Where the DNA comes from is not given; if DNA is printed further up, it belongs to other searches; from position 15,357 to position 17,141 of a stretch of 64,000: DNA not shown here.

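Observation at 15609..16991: Stand-alone Abi/UG-class reverse transcriptase with a helical-repeat C-terminus, co-directional with an RHH-PIN pair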

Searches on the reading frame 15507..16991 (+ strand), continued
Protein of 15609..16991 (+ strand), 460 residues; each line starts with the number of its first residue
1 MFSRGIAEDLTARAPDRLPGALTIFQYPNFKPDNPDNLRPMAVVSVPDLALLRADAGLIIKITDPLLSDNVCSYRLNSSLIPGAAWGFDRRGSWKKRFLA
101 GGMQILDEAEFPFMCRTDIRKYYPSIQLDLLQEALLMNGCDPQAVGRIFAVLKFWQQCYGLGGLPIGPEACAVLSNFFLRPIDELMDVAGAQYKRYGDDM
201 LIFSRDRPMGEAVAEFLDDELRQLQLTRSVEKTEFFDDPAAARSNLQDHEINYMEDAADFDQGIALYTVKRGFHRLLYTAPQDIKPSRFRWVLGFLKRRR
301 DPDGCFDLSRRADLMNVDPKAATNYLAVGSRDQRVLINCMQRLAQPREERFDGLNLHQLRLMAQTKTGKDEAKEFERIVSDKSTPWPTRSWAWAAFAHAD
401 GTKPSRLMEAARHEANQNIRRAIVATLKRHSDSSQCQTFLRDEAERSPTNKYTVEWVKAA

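Call 52: search_protein_representatives(alignment_id=A3)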
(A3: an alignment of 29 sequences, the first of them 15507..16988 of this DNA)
Query: 29 sequences, 453 profile positions. Proteins with E-value up to 0.001 (for the whole library): 16507; up to 1e-10: 3451; up to 1e-30: 294. The best 150 are listed.
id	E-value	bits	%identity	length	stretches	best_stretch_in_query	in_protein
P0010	9.3e-208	707.3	-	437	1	27-453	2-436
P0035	1.3e-178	611.2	-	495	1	3-453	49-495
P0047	3.8e-171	586.6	-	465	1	3-453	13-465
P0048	3.9e-155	533.8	-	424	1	17-426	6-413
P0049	9.6e-153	525.9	-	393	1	63-453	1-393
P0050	2.2e-152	524.7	-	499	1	4-453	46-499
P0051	2.9e-152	524.3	-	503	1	3-453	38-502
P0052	4.7e-147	507.2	-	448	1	21-453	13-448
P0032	5.1e-140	484.0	-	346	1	108-453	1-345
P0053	6.9e-132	457.2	-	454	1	15-453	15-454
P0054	3.9e-131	454.7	-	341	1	108-452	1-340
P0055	2.4e-130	452.1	-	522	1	4-453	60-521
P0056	3.5e-121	421.9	-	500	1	3-437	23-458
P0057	2.9e-115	402.4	-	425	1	38-451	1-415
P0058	9.8e-115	400.6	-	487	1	7-453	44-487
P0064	1.2e-105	370.7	-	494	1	4-453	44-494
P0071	1.3e-93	331.0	-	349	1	108-453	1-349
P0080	2.1e-88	313.8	-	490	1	6-451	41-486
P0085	3.4e-85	303.3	-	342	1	108-453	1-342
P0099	1.4e-72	261.6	-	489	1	19-451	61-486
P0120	5.3e-61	223.5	-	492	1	10-451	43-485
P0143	1.0e-54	202.8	-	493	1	17-452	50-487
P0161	4.4e-50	187.5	-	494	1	5-451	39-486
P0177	1.9e-46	175.5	-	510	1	6-453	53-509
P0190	2.9e-44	168.3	-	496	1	7-452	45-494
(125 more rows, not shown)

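Call 53: search_protein_families(library=padloc, proteins=[P0050, P0055, P0064, P0080, P0099, P0120, P0143, P0161, P0177, P0190], max_evalue=1e-25)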
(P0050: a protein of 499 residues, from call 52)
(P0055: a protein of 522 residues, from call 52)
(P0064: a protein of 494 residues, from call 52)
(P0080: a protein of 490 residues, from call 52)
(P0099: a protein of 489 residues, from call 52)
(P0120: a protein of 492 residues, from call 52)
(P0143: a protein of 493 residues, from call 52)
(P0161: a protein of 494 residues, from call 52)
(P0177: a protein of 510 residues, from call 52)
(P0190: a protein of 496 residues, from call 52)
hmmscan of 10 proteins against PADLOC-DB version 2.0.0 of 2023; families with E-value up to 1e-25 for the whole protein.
P0050 (499 aa): 5 families
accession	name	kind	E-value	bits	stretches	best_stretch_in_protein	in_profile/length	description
PDLC03761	RT_UG23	-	4.1e-46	155.6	1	26-497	16-481/489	DRT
PDLC03759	RT_UG21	-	6.3e-37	125.5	1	51-483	41-486/503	DRT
PDLC03771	RT_UG32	-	3.3e-34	116.4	1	22-476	39-485/521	DRT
PDLC03783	Drt8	-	1.3e-28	98.6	1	56-279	47-263/493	DRT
PDLC03756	RT_UG19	-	4.4e-26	90.1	1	62-480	58-468/562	DRT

P0055 (522 aa): 5 families
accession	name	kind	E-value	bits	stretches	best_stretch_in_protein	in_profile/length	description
PDLC03761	RT_UG23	-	1.7e-43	146.9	1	44-499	20-464/489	DRT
PDLC03771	RT_UG32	-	1.2e-36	124.5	1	91-520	90-504/521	DRT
PDLC03759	RT_UG21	-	2.8e-32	110.2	1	92-291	65-263/503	DRT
PDLC03783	Drt8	-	8.2e-29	99.3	1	94-296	66-262/493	DRT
PDLC03756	RT_UG19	-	9.7e-28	95.5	1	87-506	65-471/562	DRT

P0064 (494 aa): 2 families
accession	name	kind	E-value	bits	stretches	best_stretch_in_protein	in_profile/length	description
PDLC03761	RT_UG23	-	1.3e-32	111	1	24-492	16-481/489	DRT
PDLC03771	RT_UG32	-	2.9e-32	110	1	10-493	32-504/521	DRT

P0080 (490 aa): 4 families
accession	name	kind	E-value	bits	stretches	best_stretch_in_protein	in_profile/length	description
PDLC03761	RT_UG23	-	5.7e-38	128.7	1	21-344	14-337/489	DRT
PDLC03771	RT_UG32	-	4e-29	99.7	1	29-358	49-374/521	DRT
PDLC03759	RT_UG21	-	2.7e-27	93.7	1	39-284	36-279/503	DRT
PDLC03783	Drt8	-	2.3e-26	91.2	1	44-278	41-272/493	DRT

P0099 (489 aa): 0 families

P0120 (492 aa): 1 family
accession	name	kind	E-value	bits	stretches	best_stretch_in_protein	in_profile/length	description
PDLC03761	RT_UG23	-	8.3e-32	108.4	1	20-332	19-328/489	DRT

P0143 (493 aa): 3 families
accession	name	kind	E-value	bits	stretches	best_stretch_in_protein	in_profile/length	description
PDLC03761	RT_UG23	-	1.7e-37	127.1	1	15-332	15-328/489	DRT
PDLC03771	RT_UG32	-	4.8e-29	99.4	1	23-323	50-342/521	DRT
PDLC03783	Drt8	-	2.1e-27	94.7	1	61-268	60-263/493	DRT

P0161 (494 aa): 0 families

P0177 (510 aa): 1 family
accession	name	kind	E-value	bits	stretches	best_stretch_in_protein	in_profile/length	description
PDLC03761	RT_UG23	-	2.7e-29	100.1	1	29-385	14-362/489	DRT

P0190 (496 aa): 2 families
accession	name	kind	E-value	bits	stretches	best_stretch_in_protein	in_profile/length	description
PDLC03783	Drt8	-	1.3e-31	108.5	1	25-303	18-283/493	DRT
PDLC03761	RT_UG23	-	4e-28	96.2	1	10-367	5-360/489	DRT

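Call 58: search_protein_families(library=padloc, proteins=[L038:7368-8081:+, L047:6731-7234:+, L044:7645-8106:-, L057:2078-2689:-, L061:1511-1963:-, L005:9469-10965:+, L046:3253-4377:+], max_evalue=0.01)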
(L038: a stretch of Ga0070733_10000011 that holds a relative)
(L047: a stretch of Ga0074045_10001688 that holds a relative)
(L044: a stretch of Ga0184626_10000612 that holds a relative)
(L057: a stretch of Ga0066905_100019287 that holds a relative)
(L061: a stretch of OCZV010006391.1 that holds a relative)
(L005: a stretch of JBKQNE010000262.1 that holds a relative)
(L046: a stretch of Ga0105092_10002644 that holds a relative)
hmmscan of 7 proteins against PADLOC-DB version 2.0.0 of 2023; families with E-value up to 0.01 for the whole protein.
L038:7368-8081:+ (237 aa): 0 families

L047:6731-7234:+ (167 aa): 0 families

L044:7645-8106:- (153 aa): 0 families

L057:2078-2689:- (203 aa): 0 families

L061:1511-1963:- (150 aa): 0 families

L005:9469-10965:+ (498 aa): 2 families
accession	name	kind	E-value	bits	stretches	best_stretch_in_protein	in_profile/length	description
PDLC02402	Aga_SIR2-PNTD1-PNTD2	-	8.6e-11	38.7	1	228-341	369-488/876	Class I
PDLC02418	Aga_SIR2-Kinase-PNTD1-PNTD2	-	2.8e-08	30.4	1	290-341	315-366/756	Class I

L046:3253-4377:+ (374 aa): 9 families
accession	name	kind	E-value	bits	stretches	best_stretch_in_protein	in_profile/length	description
PDLC03963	SoFic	-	5e-45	152.4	1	52-360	51-342/361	-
PDLC04966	PDC-S24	-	9.7e-18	62.3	1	114-261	229-371/497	-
PDLC04836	PDC-S04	-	3.4e-14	50.6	1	106-291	78-239/244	-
PDLC04837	PDC-S04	-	8e-13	46.2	1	104-272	75-221/234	-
PDLC04839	PDC-S04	-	6e-12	43.7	1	159-262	88-190/205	-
PDLC04840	PDC-S04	-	9.6e-08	30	1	117-257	74-198/227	-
PDLC04838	PDC-S04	-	0.001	16.9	1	206-231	140-165/209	-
PDLC04842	PDC-S04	-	0.0018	16.1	1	209-266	111-164/202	-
PDLC04841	PDC-S04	-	0.0087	13.7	0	208-271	208-266/292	-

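Call 61: find_encoding_contigs(protein=P0009, flank=7000, max_places=1)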
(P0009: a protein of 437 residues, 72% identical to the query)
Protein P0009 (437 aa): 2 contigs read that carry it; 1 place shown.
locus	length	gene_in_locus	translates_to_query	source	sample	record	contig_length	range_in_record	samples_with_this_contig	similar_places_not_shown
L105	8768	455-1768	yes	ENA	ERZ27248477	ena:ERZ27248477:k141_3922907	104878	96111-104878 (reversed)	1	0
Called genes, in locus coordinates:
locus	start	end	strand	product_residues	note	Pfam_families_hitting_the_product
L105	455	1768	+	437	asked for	PF00078:RVT_1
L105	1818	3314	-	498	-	PF04326:SLFN_AlbA_2, PF13749:HATPase_c_4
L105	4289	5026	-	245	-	PF00158:Sigma54_activat, PF14532:Sigma54_activ_2 (weak), PF25601:AAA_lid_14, PF02954:HTH_8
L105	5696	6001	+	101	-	-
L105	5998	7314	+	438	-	PF24624:Int_N (weak), PF00589:Phage_integrase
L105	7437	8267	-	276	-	PF00459:Inositol_P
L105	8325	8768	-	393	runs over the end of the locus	PF02771:Acyl-CoA_dh_N, PF02770:Acyl-CoA_dh_M, PF00441:Acyl-CoA_dh_1, PF08028:Acyl-CoA_dh_2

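Call 62: find_encoding_contigs(protein=P0011, flank=7000, max_places=1)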
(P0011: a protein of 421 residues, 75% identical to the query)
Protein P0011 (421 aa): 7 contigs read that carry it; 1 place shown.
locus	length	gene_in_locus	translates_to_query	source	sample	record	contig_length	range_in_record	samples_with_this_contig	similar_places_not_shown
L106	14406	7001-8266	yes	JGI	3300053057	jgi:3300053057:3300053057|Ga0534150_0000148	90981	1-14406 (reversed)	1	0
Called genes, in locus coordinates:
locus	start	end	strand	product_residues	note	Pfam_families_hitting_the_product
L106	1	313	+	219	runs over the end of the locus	PF14622:Ribonucleas_3_3, PF00636:Ribonuclease_3, PF00035:dsrm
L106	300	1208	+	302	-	PF00009:GTP_EFTU (faint), PF03193:RsgA_GTPase (faint), PF00350:Dynamin_N (faint), PF01926:MMR_HSR1, PF02421:FeoB_N, PF07650:KH_2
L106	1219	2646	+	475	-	PF03193:RsgA_GTPase (faint), PF00005:ABC_tran (faint), PF01926:MMR_HSR1, PF02421:FeoB_N, PF00009:GTP_EFTU, PF01926:MMR_HSR1, PF02421:FeoB_N, PF14714:KH_dom-like, +2 more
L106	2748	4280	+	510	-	PF00117:GATase, PF02540:NAD_synthase (faint), PF00958:GMP_synt_C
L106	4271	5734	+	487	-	PF00749:tRNA-synt_1c, PF19269:Anticodon_2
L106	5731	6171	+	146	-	-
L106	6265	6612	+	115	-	PF03795:YCII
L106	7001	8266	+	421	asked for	PF00078:RVT_1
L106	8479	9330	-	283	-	PF00459:Inositol_P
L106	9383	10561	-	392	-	PF02771:Acyl-CoA_dh_N, PF02770:Acyl-CoA_dh_M, PF00441:Acyl-CoA_dh_1, PF08028:Acyl-CoA_dh_2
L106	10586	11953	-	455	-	PF03109:ABC1, PF01636:APH (faint)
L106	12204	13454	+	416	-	PF05631:MFS_5 (weak), PF07690:MFS_1, PF12832:MFS_1_like (weak), PF07690:MFS_1 (weak)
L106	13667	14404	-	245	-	?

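Call 63: find_encoding_contigs(protein=P0018, flank=7000, max_places=1)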
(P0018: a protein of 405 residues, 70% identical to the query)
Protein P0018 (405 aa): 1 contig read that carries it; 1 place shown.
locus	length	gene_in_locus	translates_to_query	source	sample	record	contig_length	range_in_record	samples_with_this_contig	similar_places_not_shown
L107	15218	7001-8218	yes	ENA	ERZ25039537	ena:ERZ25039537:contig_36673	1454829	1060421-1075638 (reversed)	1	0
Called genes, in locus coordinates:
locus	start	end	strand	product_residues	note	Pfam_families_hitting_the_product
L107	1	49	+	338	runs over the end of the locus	PF03446:NAD_binding_2, PF03807:F420_oxidored (faint), PF00393:6PGD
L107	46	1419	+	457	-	PF00479:G6PD_N, PF02781:G6PD_C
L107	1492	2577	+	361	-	PF00923:TAL_FSA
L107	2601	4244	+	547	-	PF00342:PGI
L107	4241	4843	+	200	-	PF02245:Pur_DNA_glyco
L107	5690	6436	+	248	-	PF18928:DUF5677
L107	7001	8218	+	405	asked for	PF00078:RVT_1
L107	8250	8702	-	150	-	-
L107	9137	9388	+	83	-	-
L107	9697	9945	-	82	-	-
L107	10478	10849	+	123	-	-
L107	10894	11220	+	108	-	-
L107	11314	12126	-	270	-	-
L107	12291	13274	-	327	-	PF00296:Bac_luciferase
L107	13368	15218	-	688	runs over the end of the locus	PF00795:CN_hydrolase, PF02540:NAD_synthase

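Call 64: find_encoding_contigs(protein=P0025, flank=7000, max_places=1)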
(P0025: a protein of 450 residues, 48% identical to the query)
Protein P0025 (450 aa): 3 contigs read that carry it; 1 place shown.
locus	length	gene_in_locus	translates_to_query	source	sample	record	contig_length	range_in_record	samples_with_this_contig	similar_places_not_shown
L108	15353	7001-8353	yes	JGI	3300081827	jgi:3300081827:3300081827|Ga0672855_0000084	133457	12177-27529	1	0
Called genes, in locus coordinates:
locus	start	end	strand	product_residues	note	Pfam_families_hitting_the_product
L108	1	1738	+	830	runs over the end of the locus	PF00343:Phosphorylase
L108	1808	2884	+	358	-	PF00923:TAL_FSA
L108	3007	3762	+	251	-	-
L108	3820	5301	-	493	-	-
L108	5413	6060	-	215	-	PF13527:Acetyltransf_9 (faint), PF00583:Acetyltransf_1, PF13508:Acetyltransf_7, PF13673:Acetyltransf_10 (weak)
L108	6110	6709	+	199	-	PF00440:TetR_N, PF13977:TetR_C_6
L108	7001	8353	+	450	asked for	-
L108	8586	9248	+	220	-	PF00440:TetR_N, PF17932:TetR_C_24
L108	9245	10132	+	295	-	PF25919:BSH_CusB (faint), PF25917:BSH_RND, PF25973:BSH_CzcB, PF25885:HH_EMRA (weak), PF25876:HH_MFP_RND (weak), PF25954:Beta-barrel_RND_2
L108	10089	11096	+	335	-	PF00005:ABC_tran, PF13304:AAA_21 (faint), PF13732:DrrA1-3_C (weak)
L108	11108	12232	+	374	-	PF12698:ABC2_membrane_3, PF01061:ABC2_membrane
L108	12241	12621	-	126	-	PF00072:Response_reg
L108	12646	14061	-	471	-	PF00989:PAS, PF08448:PAS_4, PF13188:PAS_8 (faint), PF13426:PAS_9, PF00512:HisKA, PF02518:HATPase_c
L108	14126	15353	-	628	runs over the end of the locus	PF12969:DUF3857, PF01841:Transglut_core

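Call 71: search_protein_families(library=pfam, proteins=[L006:9441-10091:+, L006:10175-11341:+, L006:10148-11200:-, L006:6237-7208:-, L006:6483-7310:+, L006:7338-7856:-], max_evalue=0.0001)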
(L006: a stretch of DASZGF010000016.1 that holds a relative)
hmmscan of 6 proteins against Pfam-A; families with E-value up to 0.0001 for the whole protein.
L006:9441-10091:+ (216 aa): 1 family
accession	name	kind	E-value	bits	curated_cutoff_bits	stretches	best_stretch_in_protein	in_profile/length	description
PF03167.25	UDG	-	1.7e-29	103.2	24.3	1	38-177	1-125/141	Uracil DNA glycosylase superfamily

L006:10175-11341:+ (388 aa): 1 family
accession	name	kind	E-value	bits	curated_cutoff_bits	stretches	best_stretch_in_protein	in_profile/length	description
PF00144.29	Beta-lactamase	-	2.6e-76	257.3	27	1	23-381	2-327/329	Beta-lactamase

L006:10148-11200:- (350 aa): 0 families

L006:6237-7208:- (323 aa): 0 families

L006:6483-7310:+ (275 aa): 1 family
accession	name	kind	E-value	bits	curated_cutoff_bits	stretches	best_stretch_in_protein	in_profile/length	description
PF02511.20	Thy1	-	4.8e-57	193.3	24.8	1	10-207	1-191/191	Thymidylate synthase complementing protein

L006:7338-7856:- (172 aa): 0 families

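Call 73: find_encoding_contigs(protein=P0071, flank=3000, max_places=2)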
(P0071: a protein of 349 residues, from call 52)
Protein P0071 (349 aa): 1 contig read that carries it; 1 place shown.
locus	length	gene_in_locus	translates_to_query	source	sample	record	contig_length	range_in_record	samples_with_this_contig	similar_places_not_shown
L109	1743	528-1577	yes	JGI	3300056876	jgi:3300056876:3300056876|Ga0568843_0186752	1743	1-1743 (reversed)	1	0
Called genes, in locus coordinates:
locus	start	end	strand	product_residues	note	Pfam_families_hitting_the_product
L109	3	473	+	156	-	?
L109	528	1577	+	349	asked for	PF00078:RVT_1 (weak)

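Call 74: find_encoding_contigs(protein=P0085, flank=3000, max_places=2)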
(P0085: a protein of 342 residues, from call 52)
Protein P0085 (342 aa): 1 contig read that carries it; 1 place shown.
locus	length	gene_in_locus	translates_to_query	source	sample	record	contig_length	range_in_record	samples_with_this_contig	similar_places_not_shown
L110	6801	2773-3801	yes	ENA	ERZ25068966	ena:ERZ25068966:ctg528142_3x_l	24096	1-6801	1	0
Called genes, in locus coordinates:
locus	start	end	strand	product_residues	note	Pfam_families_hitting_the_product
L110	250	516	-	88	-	-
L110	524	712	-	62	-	-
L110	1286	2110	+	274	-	PF18135:Type_ISP_C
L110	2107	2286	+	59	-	-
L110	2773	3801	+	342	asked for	PF00078:RVT_1 (weak)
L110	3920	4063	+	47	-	-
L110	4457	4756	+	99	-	-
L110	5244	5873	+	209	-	PF03992:ABM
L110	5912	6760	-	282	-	PF00296:Bac_luciferase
